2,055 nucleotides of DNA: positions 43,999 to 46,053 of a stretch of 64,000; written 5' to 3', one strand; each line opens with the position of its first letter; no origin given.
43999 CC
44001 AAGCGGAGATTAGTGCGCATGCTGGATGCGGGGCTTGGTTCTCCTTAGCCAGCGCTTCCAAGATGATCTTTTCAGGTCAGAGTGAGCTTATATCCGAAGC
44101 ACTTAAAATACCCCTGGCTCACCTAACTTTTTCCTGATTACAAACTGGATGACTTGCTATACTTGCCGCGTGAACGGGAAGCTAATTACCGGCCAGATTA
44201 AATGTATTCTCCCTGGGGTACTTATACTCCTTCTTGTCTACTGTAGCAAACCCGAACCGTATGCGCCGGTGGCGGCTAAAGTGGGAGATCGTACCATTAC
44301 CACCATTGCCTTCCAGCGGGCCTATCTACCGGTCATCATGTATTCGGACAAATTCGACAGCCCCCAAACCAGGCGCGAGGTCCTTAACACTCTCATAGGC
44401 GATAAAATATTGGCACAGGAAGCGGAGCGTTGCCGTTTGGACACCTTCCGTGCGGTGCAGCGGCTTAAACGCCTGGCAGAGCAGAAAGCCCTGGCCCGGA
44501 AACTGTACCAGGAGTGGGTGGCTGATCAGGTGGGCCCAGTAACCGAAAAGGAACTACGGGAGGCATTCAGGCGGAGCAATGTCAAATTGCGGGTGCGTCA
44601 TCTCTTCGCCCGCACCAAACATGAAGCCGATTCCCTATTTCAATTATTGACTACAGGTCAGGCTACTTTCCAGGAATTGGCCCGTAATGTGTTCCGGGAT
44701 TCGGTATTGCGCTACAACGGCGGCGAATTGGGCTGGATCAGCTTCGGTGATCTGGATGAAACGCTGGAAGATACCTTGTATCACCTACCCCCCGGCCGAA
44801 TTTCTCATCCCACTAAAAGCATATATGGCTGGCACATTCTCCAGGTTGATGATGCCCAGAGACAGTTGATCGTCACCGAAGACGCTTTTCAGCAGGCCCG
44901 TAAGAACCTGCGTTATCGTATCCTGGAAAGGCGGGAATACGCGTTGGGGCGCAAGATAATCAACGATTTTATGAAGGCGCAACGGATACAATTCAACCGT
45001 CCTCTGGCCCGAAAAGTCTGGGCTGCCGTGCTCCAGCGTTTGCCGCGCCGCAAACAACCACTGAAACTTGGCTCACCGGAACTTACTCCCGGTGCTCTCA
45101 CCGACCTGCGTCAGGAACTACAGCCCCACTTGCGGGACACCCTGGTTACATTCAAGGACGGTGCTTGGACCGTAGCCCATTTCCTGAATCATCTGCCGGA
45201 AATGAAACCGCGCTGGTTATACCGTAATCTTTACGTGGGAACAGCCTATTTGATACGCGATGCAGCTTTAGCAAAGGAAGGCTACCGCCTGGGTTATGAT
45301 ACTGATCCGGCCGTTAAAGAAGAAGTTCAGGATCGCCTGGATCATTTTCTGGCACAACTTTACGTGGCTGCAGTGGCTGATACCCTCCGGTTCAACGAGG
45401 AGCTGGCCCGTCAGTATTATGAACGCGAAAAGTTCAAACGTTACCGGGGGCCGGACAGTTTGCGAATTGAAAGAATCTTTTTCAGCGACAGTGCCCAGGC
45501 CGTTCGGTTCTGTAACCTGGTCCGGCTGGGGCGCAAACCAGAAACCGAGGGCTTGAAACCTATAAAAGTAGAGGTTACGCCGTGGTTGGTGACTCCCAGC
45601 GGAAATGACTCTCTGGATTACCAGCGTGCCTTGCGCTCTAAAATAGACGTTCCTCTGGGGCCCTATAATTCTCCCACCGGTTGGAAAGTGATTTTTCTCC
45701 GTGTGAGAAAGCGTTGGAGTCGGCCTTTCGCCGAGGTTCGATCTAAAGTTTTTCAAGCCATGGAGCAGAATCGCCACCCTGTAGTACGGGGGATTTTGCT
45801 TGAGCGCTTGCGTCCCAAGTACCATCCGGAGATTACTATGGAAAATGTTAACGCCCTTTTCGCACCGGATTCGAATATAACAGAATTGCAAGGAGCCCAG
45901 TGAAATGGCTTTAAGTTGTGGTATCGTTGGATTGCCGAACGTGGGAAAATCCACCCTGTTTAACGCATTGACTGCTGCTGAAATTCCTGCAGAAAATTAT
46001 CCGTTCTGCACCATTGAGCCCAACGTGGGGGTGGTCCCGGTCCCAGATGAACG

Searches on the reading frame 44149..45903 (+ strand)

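Call 21: search_protein_families(library=pfam, proteins=[window:44149-45903:+], max_evalue=1)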
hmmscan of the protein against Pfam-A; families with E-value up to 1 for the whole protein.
window:44149-45903:+ (584 aa): 8 families
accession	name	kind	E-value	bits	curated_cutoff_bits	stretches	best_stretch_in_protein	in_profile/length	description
PF13616.12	Rotamase_3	-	5.6e-15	56.4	22.5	1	155-236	35-115/116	PPIC-type PPIASE domain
PF00639.27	Rotamase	-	1.7e-14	55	21.7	1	155-235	17-97/97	PPIC-type PPIASE domain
PF13145.12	Rotamase_2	-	1.2e-07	33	27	1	132-237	2-109/121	PPIC-type PPIASE domain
PF13624.11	SurA_N_3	-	5e-05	23.6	27.2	1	41-126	40-140/162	SurA-like N-terminal domain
PF13623.11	SurA_N_2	-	0.0009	19.6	28.5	1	40-97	41-108/145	SurA-like N-terminal domain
PF19981.4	DUF6417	-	0.078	13.5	28.4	1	101-133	19-52/69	Family of unknown function (DUF6417)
PF00667.26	FAD_binding_1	-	0.14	12.2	32.3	1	302-356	129-183/222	FAD binding domain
PF09718.15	Tape_meas_lam_C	-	0.15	12.6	23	1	160-184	37-61/76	Lambda phage tail tape-measure protein (Tape_meas_lam_C)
